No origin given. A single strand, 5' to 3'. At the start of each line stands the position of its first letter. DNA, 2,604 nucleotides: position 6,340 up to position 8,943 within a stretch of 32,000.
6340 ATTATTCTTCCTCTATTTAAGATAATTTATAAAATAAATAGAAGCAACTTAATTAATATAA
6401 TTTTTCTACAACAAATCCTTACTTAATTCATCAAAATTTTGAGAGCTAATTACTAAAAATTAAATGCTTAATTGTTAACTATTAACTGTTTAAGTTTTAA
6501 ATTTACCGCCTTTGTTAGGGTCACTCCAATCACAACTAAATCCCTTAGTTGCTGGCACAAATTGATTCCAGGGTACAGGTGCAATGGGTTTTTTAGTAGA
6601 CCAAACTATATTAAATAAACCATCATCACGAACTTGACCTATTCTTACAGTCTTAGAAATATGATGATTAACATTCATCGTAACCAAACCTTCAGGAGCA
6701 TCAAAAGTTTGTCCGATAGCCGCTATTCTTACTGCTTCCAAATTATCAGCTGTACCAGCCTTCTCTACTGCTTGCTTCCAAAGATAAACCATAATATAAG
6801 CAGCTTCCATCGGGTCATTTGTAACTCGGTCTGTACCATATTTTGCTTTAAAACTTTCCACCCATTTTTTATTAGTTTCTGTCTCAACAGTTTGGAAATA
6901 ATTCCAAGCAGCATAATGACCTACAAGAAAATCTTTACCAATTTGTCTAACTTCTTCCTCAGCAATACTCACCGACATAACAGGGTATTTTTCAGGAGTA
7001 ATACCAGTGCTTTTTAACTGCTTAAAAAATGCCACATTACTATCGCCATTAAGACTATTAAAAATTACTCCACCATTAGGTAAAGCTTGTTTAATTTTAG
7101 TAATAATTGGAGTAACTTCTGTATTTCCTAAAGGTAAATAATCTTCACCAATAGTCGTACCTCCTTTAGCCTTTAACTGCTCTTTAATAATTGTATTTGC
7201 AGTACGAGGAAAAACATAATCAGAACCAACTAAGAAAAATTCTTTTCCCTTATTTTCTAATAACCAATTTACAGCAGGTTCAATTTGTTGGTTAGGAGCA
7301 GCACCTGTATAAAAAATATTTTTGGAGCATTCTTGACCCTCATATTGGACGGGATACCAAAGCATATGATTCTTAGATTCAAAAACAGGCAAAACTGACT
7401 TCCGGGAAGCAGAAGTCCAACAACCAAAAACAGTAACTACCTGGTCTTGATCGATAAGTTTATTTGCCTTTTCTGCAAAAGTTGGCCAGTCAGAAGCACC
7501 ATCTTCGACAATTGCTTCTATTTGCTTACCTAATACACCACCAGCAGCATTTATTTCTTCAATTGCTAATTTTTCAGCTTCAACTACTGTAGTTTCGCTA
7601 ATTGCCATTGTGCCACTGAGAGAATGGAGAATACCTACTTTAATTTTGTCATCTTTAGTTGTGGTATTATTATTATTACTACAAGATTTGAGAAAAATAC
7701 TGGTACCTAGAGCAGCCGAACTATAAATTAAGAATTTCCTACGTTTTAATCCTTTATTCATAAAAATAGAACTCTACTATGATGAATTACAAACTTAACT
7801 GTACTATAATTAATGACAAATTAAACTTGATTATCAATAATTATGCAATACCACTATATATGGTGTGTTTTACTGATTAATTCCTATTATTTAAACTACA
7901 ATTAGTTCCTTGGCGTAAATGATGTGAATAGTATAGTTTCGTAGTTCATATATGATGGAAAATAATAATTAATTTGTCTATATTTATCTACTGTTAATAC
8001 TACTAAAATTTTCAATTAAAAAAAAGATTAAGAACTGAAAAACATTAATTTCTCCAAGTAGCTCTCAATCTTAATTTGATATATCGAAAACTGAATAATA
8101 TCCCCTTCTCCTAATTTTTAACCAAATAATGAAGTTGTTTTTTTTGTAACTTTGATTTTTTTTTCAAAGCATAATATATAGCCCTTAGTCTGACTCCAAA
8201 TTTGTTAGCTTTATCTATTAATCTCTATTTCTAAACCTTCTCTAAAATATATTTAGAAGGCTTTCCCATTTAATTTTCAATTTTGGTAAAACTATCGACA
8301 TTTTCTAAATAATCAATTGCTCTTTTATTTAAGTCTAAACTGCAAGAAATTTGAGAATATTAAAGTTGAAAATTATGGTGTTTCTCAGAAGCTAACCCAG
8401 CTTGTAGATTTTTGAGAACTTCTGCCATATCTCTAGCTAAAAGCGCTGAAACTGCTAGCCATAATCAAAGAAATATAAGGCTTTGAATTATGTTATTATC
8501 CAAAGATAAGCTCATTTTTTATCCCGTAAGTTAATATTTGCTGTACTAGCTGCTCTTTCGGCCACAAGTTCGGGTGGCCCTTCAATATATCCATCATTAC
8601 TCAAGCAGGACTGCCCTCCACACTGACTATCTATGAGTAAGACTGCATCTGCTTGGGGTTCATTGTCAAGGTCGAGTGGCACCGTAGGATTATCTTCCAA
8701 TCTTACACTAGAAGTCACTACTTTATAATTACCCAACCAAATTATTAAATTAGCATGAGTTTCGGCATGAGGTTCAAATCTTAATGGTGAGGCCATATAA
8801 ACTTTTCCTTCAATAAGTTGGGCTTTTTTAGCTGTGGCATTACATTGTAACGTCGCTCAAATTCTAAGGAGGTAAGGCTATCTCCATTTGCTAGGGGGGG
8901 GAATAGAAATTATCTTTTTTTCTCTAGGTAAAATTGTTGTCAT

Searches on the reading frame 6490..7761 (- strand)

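Call 12: search_protein_families(library=ncbifam, proteins=[window:6490-7761:-], max_evalue=0.00001)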
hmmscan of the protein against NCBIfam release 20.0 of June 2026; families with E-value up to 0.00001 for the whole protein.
window:6490-7761:- (423 aa): 3 families
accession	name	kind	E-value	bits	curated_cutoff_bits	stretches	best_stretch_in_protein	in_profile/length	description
TIGR03407.1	urea_ABC_UrtA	exception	6.2e-185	614.2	492.75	1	40-399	1-361/361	urea ABC transporter substrate-binding protein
TIGR03669.1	urea_ABC_arch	equivalog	2.1e-68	231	494.8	1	40-389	1-348/375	urea ABC transporter substrate-binding protein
NF011933.0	PRK15404.1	subfamily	4.1e-14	52.4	477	1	32-361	19-343/370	high-affinity branched-chain amino acid ABC transporter substrate-binding protein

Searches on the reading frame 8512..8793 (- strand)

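Call 73: search_protein_families(library=pfam, proteins=[window:8512-8793:-], max_evalue=0.01)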
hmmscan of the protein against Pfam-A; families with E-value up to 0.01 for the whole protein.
window:8512-8793:- (93 aa): 1 family
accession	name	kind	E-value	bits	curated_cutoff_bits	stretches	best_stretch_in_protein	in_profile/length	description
PF05685.18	Uma2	-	0.0001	22.3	27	1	2-92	26-114/172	Putative restriction endonuclease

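Call 74: search_protein_families(library=padloc, proteins=[window:8512-8793:-], max_evalue=0.001)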
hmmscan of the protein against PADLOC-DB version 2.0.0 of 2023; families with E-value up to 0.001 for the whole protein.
window:8512-8793:- (93 aa): 0 families
